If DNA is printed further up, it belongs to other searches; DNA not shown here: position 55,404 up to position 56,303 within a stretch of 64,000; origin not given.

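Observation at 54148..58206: Second, LysR-controlled UbiD module: SatP-like channel, HD phosphohydrolase and a fourth UbiD paralog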

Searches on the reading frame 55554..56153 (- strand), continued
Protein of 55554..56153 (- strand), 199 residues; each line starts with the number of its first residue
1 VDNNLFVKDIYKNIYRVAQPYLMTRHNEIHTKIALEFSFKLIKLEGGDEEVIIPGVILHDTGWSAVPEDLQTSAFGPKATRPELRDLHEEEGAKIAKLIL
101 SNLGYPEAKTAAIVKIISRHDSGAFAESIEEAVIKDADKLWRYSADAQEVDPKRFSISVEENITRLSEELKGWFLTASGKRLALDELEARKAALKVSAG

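Call 81: fold_search(model_id=the predicted structure, library=pdb)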
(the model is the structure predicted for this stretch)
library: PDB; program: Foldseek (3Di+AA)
matches with E <= 10: 234; with E <= 0.001: 1
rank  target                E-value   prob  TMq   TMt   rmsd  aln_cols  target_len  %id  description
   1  2pq7                  4.6e-04  1.00  0.62  0.71   4.6       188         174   19  Crystal structure of predicted HD superfamily hydrolase (104161995) from uncultured Thermotogales bacterium at 1.45 A re (released 2007-05-15)
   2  3djb_A                3.4e-03  1.00  0.61  0.64   5.9       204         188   17  Crystal structure of a HD-superfamily hydrolase (BT9727_1981) from Bacillus thuringiensis, Northeast Structural Genomi (released 2008-08-19)
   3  2o08_A                3.9e-03  1.00  0.47  0.50  10.7       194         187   18  CRYSTAL STRUCTURE OF A PUTATIVE HD SUPERFAMILY HYDROLASE (BH1327) FROM BACILLUS HALODURANS AT 1.90 A RESOLUTION (released 2006-12-19)
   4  4s1c_A                4.1e-03  1.00  0.46  0.44   7.3       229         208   18  Crystal Structure of L. monocytogenes phosphodiesterase PgpH HD domain (released 2015-02-11)
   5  4s1b_D                6.8e-03  1.00  0.49  0.46   6.5       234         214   18  Crystal Structure of L. monocytogenes phosphodiesterase PgpH HD domain in complex with Cyclic-di-AMP (released 2015-02-11)
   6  4s1c_D                7.4e-03  1.00  0.49  0.47   6.5       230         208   19  Crystal Structure of L. monocytogenes phosphodiesterase PgpH HD domain (released 2015-02-11)
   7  5dqv_A                8.1e-03  1.00  0.67  0.70   3.8       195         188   14  The crystal structure of Bacillus subtilis YpgQ (released 2016-04-27)
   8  4s1b_A                8.9e-03  1.00  0.50  0.47   6.5       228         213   18  Crystal Structure of L. monocytogenes phosphodiesterase PgpH HD domain in complex with Cyclic-di-AMP (released 2015-02-11)
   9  5dqw_B                9.8e-03  1.00  0.65  0.70   4.7       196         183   14  The crystal structure of Bacillus subtilis YpgQ in complex with ADP (released 2016-04-27)
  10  5dqw_A                1.5e-02  1.00  0.66  0.69   4.0       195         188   15  The crystal structure of Bacillus subtilis YpgQ in complex with ADP (released 2016-04-27)
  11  5dqv_B                1.6e-02  1.00  0.61  0.65   5.2       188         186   15  The crystal structure of Bacillus subtilis YpgQ (released 2016-04-27)
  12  3b57                  2.0e-02  1.00  0.60  0.65   4.5       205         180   16  Crystal structure of the Lin1889 protein (Q92AN1) from Listeria innocua. Northeast Structural Consortium target LkR65 (released 2007-11-06)
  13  3dto_A                2.8e-02  1.00  0.62  0.65   4.5       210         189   17  Crystal structure of the metal-dependent HD domain-containing hydrolase BH2835 from Bacillus halodurans, Northeast Str (released 2008-09-09)
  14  5ihy_B                3.7e-02  1.00  0.65  0.66   4.3       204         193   15  The crystal structure of Bacillus subtilis SeMet-YpgQ (released 2016-04-27)
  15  8wmy_B                3.7e-02  1.00  0.48  0.49  11.0       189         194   12  Crystal structure of YqeK in complex with MG and ADP. (released 2023-10-25)
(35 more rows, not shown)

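Call 82: find_encoding_contigs(protein=P0226, flank=8000, max_places=2)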
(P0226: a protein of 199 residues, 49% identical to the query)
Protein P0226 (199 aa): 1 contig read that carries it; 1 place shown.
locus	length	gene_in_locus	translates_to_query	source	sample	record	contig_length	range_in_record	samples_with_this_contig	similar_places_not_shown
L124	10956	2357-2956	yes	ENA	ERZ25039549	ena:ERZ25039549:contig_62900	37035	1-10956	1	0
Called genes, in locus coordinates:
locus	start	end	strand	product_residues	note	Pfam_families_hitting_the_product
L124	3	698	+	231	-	?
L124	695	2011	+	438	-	-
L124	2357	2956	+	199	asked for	PF01966:HD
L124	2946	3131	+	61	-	-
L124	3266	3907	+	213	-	-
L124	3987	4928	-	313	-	PF00126:HTH_1, PF03466:LysR_substrate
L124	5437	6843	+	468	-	PF20695:UbiD_N, PF01977:UbiD, PF20696:UbiD_C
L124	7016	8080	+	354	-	PF01326:PPDK_N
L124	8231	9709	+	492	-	PF00501:AMP-binding, PF13193:AMP-binding_C (weak)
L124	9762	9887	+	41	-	-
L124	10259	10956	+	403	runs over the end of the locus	PF06792:UPF0261, PF23189:UPF0261_C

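Call 83: find_encoding_contigs(protein=P0260, flank=8000, max_places=2)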
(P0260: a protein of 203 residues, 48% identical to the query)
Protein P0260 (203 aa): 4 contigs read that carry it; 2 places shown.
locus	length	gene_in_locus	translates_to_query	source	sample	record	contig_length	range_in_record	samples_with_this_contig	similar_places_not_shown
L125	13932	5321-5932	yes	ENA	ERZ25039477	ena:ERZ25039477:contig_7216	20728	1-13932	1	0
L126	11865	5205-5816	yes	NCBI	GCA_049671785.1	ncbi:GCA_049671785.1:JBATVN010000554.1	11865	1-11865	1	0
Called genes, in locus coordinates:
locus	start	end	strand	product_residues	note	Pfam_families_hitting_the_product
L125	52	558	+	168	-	PF20695:UbiD_N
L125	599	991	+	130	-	PF01977:UbiD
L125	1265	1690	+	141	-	PF20696:UbiD_C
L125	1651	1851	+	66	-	-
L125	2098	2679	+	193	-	PF00501:AMP-binding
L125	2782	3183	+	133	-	PF00501:AMP-binding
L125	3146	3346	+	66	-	-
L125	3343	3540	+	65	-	PF06792:UPF0261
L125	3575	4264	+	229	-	PF06792:UPF0261, PF23189:UPF0261_C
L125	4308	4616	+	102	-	PF23189:UPF0261_C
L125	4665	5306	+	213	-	PF00571:CBS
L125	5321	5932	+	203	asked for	PF01966:HD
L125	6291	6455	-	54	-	-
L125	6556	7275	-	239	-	PF00587:tRNA-synt_2b, PF03129:HGTP_anticodon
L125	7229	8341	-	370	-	PF07973:tRNA_SAD, PF00587:tRNA-synt_2b (weak)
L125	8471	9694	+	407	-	PF13358:DDE_3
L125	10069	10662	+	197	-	PF00881:Nitroreductase, PF14512:TM1586_NiRdase (weak)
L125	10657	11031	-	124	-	PF00881:Nitroreductase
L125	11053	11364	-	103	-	-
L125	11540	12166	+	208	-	PF04255:DUF433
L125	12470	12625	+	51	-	-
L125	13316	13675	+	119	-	-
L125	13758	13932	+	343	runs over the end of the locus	-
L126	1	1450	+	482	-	PF20695:UbiD_N, PF01977:UbiD, PF20696:UbiD_C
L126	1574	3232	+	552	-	PF00501:AMP-binding, PF13193:AMP-binding_C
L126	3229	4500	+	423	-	PF06792:UPF0261, PF23189:UPF0261_C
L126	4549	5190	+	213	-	PF00571:CBS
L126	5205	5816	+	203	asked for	PF01966:HD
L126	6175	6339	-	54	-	-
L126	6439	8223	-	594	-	PF07973:tRNA_SAD, PF00587:tRNA-synt_2b, PF03129:HGTP_anticodon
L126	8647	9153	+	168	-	PF14512:TM1586_NiRdase (faint), PF00881:Nitroreductase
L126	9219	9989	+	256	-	PF03746:LamB_YcsF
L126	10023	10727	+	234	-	PF02682:CT_C_D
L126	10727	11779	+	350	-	PF02626:CT_A_B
